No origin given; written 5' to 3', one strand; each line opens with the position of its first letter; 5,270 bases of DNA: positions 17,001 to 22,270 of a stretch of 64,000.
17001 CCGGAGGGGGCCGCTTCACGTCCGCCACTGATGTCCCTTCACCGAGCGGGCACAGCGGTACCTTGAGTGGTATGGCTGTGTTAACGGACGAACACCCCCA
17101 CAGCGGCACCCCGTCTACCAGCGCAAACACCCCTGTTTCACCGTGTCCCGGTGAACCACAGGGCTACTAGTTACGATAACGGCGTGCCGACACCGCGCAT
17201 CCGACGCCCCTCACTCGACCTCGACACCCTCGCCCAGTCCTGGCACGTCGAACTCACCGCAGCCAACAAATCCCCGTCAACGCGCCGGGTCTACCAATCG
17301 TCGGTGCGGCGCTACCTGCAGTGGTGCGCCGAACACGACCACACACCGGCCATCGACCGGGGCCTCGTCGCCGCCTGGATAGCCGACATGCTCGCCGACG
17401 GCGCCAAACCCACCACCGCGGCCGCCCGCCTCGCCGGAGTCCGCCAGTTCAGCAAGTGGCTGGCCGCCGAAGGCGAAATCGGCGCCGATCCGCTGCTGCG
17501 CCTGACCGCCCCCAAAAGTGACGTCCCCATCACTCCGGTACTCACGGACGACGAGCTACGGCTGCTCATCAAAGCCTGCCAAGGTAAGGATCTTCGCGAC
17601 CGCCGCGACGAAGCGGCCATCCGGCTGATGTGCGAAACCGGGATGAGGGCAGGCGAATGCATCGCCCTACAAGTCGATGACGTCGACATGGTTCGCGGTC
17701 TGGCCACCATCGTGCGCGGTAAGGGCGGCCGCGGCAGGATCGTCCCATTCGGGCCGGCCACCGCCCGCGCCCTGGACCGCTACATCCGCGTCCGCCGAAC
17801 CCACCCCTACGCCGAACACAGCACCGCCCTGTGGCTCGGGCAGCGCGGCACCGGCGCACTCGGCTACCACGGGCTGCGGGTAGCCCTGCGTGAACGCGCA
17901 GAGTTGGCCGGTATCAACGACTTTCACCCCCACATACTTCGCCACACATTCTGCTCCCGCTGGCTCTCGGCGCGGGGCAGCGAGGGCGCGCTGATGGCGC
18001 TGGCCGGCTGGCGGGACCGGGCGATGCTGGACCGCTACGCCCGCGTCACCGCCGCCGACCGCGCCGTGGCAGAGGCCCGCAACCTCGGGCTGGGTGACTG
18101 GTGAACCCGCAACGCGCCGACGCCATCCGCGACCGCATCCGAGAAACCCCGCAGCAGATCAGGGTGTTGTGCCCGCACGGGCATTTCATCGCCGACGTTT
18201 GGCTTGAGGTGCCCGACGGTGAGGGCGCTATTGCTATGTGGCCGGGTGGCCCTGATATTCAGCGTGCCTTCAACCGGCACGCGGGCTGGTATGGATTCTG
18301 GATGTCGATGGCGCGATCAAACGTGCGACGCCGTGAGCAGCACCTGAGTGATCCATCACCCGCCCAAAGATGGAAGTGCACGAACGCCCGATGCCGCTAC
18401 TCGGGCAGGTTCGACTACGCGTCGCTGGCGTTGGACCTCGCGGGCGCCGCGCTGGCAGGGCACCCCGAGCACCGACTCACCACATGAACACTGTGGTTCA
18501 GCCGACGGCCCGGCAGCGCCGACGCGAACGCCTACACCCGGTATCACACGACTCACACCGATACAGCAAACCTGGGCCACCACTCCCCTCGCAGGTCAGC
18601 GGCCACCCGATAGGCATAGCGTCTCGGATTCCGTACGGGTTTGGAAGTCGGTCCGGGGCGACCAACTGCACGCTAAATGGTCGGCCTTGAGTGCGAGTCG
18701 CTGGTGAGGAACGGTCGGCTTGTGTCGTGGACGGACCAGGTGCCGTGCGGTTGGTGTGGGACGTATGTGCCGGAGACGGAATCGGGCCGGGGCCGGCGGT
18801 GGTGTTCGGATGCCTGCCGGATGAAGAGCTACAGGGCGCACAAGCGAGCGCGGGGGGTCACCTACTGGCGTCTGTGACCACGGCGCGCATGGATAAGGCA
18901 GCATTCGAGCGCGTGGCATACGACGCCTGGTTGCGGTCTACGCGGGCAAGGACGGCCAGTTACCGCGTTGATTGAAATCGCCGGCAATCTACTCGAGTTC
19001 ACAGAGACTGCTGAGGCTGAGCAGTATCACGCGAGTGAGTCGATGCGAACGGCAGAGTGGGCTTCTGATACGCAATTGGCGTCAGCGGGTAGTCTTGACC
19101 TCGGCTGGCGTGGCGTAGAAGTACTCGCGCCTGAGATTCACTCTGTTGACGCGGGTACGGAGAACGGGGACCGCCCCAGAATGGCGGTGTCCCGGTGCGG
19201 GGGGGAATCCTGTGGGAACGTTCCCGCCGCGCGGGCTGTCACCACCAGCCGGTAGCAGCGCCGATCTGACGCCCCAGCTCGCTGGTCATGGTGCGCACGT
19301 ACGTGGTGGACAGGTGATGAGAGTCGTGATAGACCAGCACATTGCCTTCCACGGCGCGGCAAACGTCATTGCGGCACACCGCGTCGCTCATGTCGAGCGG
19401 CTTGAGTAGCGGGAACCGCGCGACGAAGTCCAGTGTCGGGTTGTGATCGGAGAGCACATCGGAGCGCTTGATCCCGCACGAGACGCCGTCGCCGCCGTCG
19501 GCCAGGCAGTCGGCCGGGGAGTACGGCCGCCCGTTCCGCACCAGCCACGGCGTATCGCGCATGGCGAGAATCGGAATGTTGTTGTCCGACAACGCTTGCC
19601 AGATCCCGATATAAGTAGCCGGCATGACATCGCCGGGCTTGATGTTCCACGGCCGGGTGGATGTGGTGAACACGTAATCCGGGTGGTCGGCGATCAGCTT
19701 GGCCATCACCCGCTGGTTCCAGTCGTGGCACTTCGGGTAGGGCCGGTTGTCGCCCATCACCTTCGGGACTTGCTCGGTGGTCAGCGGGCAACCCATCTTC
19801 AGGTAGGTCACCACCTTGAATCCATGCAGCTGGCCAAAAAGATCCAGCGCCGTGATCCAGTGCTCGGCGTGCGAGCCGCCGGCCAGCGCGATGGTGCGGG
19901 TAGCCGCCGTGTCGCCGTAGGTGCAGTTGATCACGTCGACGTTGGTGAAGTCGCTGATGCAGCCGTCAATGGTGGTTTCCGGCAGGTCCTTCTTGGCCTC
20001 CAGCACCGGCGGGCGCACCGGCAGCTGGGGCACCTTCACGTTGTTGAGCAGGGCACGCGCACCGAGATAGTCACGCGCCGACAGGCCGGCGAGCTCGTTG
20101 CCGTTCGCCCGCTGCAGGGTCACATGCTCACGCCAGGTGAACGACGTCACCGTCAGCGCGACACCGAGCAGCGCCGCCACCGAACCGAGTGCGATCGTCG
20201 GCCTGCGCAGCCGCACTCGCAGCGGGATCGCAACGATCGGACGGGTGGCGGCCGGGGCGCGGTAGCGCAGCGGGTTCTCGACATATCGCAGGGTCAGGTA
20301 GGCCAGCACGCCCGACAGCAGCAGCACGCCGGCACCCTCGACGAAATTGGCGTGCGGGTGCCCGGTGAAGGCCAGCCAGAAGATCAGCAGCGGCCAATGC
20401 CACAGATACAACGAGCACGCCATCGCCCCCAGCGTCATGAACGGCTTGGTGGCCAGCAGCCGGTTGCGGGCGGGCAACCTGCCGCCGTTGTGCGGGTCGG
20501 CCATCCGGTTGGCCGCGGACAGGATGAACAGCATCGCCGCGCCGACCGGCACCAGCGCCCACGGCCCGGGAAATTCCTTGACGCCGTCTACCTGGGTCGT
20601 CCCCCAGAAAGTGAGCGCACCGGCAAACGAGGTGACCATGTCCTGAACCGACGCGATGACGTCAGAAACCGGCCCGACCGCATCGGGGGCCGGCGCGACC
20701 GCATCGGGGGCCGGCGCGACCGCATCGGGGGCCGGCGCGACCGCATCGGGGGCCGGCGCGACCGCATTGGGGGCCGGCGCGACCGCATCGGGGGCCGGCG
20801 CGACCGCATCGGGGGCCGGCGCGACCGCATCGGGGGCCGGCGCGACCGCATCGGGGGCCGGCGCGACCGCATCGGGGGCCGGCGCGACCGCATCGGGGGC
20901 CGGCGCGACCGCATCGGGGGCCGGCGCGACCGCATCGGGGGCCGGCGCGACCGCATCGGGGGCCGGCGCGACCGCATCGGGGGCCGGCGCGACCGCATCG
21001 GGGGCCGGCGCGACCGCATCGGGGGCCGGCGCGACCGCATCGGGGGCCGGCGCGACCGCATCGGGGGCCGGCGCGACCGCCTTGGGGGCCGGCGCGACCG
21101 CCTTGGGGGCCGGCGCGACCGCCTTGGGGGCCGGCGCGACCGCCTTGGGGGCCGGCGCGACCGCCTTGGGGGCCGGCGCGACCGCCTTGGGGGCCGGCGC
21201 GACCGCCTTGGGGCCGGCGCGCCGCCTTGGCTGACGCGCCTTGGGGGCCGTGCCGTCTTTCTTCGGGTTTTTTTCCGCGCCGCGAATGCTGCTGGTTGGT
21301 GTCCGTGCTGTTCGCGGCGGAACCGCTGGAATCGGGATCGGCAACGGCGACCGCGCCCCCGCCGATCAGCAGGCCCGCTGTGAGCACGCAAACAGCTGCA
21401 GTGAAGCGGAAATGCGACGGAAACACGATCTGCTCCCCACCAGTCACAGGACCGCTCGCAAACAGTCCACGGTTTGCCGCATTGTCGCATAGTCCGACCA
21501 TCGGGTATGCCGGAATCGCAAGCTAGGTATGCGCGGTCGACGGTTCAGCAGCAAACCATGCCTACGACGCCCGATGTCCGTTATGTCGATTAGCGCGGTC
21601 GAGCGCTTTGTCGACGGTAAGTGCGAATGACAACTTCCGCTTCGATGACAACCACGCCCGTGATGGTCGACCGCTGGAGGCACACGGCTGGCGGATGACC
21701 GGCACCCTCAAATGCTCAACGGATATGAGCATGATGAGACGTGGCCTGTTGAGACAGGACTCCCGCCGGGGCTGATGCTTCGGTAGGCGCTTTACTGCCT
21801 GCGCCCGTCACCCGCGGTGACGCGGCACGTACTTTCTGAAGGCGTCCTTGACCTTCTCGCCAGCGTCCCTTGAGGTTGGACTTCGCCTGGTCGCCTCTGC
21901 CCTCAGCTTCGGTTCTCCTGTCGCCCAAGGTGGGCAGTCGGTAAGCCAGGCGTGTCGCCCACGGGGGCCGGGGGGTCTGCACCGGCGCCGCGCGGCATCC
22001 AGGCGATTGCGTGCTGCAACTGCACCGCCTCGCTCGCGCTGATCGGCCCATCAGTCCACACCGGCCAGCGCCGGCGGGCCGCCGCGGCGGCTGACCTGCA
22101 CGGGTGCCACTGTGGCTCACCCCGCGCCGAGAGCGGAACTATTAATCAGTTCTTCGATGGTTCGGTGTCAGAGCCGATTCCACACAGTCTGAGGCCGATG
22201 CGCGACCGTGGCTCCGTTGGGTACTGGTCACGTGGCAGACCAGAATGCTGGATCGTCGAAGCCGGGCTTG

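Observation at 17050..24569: Integrative element that targets the start of phhB and brings its own replacement leaderless promoter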

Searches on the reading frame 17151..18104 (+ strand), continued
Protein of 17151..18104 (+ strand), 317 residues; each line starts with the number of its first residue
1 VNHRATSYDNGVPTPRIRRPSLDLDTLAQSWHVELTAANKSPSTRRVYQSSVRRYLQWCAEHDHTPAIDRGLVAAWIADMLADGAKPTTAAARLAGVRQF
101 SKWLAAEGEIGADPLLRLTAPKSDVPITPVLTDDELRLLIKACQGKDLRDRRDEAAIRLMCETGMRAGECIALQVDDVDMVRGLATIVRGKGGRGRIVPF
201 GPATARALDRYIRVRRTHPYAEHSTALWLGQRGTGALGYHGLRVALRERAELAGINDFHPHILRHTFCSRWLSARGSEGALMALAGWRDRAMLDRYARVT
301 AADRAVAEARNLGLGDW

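Call 82: find_encoding_contigs(protein=P0084, flank=6000, max_places=2)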
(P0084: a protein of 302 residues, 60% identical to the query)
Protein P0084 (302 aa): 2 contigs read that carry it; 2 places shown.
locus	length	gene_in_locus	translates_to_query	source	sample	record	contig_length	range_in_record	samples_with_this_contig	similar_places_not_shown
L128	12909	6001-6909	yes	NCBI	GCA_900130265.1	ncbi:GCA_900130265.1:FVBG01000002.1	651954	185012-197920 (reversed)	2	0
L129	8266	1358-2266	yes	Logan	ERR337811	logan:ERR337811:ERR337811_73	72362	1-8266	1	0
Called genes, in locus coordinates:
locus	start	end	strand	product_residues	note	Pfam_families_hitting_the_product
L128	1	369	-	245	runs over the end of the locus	PF12502:DUF3710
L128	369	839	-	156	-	PF22769:DCD, PF00692:dUTPase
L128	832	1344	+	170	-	PF11292:DUF3093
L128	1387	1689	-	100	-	PF13834:DUF4193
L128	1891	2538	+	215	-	PF13399:LytR_C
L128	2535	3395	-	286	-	PF00459:Inositol_P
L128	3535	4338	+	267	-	PF00480:ROK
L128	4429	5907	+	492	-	PF00140:Sigma70_r1_2, PF04542:Sigma70_r2, PF04539:Sigma70_r3, PF04545:Sigma70_r4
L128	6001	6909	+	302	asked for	PF02899:Phage_int_SAM_1, PF00589:Phage_integrase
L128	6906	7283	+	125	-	-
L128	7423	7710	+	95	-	-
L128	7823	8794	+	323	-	-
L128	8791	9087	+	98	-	-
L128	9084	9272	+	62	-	-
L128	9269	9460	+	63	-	-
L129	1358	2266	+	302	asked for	PF02899:Phage_int_SAM_1, PF00589:Phage_integrase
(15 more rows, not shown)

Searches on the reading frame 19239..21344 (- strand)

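Call 8: search_protein_families(library=pfam, proteins=[window:19239-21344:-], max_evalue=0.01)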
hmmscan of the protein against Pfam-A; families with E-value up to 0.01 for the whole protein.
window:19239-21344:- (701 aa): 2 families
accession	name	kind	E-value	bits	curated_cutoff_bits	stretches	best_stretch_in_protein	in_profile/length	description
PF19040.6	SGNH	-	8.1e-23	81.8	27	1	471-688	11-244/248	SGNH domain (fused to AT3 domains)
PF01757.29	Acyl_transf_3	-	1.8e-05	24.4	31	1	239-351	221-324/326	Acyltransferase domain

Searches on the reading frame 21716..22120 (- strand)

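Call 8: search_protein_families(library=pfam, proteins=[window:21716-22120:-], max_evalue=0.01)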
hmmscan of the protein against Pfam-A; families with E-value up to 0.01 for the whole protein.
window:21716-22120:- (134 aa): 0 families

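Call 51: search_protein_families(library=pfam, proteins=[window:21716-22120:-], max_evalue=0.1)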
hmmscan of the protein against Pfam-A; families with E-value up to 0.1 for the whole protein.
window:21716-22120:- (134 aa): 1 family
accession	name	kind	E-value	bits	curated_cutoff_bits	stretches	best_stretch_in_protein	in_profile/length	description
PF05532.17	CsbD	-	0.098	13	40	0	66-84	23-41/53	CsbD-like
